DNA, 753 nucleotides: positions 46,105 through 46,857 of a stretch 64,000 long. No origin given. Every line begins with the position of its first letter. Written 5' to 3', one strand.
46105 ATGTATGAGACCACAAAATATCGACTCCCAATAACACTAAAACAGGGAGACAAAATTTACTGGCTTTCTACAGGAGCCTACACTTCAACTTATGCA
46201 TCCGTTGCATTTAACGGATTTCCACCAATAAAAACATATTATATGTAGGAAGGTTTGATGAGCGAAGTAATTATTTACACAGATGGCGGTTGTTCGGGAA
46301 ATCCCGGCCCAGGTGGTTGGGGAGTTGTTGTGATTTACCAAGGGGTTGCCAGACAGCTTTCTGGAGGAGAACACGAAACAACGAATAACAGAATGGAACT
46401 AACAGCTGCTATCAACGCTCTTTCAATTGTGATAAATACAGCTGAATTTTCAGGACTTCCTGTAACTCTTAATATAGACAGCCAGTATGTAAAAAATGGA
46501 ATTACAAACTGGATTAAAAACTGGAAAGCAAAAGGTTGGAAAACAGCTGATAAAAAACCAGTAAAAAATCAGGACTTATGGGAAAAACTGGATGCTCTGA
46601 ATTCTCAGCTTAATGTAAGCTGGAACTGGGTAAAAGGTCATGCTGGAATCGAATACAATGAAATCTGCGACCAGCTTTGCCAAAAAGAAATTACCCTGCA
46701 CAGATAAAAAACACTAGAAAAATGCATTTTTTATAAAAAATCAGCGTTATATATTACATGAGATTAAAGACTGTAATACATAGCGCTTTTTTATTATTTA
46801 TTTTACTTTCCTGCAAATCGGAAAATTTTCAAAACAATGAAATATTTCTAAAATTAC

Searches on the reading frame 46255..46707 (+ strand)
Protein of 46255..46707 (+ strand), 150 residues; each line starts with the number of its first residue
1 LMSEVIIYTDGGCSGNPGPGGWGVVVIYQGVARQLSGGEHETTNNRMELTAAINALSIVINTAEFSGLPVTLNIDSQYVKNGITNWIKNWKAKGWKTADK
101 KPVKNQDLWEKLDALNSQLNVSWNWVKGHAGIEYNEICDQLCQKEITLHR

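Call 6: search_protein_families(library=pfam, proteins=[window:46255-46707:+])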
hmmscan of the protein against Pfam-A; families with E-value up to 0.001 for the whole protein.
window:46255-46707:+ (150 aa): 1 family
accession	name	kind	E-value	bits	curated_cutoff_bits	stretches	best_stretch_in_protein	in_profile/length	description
PF00075.30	RNase_H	-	1.4e-45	155.4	25.8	1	4-145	3-139/141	RNase H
